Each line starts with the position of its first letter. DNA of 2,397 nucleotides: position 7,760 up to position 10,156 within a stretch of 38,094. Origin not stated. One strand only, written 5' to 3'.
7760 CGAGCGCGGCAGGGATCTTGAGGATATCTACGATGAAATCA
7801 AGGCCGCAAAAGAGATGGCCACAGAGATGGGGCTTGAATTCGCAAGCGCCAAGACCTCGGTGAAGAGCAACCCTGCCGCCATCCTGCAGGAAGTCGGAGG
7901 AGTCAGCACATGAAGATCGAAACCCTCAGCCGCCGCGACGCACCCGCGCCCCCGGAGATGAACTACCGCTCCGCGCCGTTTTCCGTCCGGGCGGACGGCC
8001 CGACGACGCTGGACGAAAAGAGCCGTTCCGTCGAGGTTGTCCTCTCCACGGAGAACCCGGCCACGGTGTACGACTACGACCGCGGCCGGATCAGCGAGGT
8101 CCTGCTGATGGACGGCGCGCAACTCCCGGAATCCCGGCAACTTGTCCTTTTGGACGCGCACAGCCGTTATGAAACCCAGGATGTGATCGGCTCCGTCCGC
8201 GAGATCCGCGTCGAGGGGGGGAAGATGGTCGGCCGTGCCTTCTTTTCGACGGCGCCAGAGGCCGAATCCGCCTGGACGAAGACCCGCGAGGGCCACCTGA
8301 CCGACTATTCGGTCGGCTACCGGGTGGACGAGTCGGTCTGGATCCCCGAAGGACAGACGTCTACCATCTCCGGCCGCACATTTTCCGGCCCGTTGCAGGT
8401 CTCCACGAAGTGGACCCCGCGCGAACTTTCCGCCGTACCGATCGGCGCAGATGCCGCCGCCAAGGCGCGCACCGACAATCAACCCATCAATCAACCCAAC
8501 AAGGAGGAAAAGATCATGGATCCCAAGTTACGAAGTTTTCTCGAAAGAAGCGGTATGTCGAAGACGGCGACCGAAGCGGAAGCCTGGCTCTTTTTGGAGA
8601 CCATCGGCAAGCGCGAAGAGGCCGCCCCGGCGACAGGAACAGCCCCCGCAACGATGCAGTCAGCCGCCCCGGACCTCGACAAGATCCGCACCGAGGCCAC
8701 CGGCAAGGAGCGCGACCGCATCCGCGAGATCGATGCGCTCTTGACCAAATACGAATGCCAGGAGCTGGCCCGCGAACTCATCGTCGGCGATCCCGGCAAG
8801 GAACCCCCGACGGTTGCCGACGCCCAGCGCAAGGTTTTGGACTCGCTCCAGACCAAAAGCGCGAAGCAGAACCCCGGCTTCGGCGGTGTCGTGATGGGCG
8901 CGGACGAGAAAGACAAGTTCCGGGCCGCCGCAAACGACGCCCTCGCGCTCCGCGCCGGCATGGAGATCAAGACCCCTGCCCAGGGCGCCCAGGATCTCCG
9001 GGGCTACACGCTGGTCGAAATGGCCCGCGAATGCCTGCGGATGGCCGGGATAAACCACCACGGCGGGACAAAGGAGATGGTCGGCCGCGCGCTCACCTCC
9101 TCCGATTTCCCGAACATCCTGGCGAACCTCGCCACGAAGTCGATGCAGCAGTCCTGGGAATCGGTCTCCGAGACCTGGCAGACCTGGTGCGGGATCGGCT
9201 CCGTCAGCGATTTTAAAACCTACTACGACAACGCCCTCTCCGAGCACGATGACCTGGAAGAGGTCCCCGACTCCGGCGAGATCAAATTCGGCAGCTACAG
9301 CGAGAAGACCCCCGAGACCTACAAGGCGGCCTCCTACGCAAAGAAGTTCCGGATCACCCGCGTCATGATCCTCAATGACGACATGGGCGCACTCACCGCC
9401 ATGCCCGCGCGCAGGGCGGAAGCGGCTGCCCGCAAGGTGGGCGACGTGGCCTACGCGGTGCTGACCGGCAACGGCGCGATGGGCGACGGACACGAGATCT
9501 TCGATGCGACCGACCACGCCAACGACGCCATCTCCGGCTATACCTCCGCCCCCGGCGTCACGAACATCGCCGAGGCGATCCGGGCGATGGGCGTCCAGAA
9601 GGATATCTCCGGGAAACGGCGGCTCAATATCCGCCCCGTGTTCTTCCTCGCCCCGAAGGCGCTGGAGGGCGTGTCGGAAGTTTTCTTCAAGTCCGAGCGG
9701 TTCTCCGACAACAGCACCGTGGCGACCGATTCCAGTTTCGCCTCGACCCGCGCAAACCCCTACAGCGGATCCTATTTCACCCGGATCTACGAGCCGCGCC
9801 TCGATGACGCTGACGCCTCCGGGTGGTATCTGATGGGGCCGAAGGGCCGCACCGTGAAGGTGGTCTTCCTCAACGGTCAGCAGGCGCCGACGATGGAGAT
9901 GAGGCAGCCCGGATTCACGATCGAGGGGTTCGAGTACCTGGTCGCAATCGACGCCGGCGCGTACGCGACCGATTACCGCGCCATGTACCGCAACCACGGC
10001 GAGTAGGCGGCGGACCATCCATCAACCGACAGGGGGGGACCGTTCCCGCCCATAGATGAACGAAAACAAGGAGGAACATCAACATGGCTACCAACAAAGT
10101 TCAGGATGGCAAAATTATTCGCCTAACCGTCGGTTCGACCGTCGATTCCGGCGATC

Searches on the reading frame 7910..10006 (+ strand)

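Call 64: search_protein_families(library=phrogs, proteins=[window:7910-10006:+], max_evalue=0.00001)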
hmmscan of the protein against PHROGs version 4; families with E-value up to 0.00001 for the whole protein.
window:7910-10006:+ (698 aa): 8 families
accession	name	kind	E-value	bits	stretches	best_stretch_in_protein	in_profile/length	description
phrog_4523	-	head and packaging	6.5e-137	459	1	31-697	22-643/644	major head and protease protein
phrog_133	-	head and packaging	6.6e-87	293.7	1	239-697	224-667/668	head maturation protease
phrog_26519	-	unknown function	1.5e-25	91.1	1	495-694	2-189/192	-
phrog_617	-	head and packaging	8.5e-21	75.5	1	34-356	21-306/626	major head protein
phrog_29592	-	unknown function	2.6e-13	50.1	1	393-665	588-853/893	-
phrog_11321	-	unknown function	4.1e-10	40.6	1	69-201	23-152/327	-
phrog_3244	-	head and packaging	6.4e-09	36.9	1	75-301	68-286/326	head maturation protease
phrog_1650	-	head and packaging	5.2e-07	30.3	1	442-558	66-176/300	major head protein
